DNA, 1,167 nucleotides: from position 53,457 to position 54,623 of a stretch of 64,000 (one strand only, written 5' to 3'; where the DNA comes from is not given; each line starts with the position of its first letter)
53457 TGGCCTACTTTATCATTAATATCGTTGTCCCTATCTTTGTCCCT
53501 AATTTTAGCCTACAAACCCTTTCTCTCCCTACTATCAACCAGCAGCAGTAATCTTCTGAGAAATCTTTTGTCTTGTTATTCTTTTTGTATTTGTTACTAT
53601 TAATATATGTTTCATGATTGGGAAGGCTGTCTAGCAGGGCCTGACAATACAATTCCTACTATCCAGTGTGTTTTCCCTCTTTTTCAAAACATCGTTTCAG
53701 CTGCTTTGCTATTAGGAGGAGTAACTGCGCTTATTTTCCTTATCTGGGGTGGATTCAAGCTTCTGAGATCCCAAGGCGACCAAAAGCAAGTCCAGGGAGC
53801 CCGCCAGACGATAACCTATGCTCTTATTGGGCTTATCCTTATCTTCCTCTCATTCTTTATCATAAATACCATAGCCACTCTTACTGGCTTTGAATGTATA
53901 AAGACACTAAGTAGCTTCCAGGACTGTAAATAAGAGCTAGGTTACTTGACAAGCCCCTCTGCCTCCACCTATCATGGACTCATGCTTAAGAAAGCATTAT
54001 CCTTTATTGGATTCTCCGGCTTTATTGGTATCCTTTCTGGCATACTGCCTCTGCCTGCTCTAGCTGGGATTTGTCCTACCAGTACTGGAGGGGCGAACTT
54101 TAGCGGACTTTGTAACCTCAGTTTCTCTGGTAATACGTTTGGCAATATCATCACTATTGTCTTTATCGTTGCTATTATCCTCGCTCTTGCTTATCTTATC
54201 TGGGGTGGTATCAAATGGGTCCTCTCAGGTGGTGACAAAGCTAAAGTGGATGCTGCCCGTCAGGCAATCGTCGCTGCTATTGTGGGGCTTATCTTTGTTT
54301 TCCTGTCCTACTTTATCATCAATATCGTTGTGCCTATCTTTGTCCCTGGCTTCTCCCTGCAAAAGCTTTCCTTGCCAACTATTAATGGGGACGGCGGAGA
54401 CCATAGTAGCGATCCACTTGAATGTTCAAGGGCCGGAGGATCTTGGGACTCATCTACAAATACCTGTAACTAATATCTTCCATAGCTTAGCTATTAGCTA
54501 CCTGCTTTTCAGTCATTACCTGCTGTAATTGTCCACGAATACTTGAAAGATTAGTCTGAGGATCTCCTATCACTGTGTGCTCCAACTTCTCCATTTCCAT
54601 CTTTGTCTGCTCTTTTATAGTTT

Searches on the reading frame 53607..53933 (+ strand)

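Call 5: search_protein_families(library=pfam, proteins=[window:53607-53933:+], max_evalue=0.1)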
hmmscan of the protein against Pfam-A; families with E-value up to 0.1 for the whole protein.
window:53607-53933:+ (108 aa): 3 families
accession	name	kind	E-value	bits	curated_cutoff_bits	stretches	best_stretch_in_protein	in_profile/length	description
PF18895.5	T4SS_pilin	-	2.2e-10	40.9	26.6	1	26-89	9-71/71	Type IV secretion system pilin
PF09933.14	DUF2165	-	0.004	17.7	24.9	1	24-85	57-119/157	Predicted small integral membrane protein (DUF2165)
PF04290.18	DctQ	-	0.0095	16.3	28.3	1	26-91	61-128/132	Tripartite ATP-independent periplasmic transporters, DctQ component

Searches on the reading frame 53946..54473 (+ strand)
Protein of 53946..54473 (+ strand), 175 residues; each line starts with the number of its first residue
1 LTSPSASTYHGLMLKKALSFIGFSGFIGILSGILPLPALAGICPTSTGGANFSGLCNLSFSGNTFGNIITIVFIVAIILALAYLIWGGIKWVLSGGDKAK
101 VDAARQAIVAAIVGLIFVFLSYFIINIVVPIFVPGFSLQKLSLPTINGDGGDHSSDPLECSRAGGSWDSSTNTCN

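Call 5: search_protein_families(library=pfam, proteins=[window:53946-54473:+], max_evalue=0.1)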
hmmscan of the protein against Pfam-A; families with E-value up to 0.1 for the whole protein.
window:53946-54473:+ (175 aa): 1 family
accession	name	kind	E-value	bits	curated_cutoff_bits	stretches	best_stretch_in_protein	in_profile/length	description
PF18895.5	T4SS_pilin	-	2.7e-06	27.8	26.6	1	65-127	9-70/71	Type IV secretion system pilin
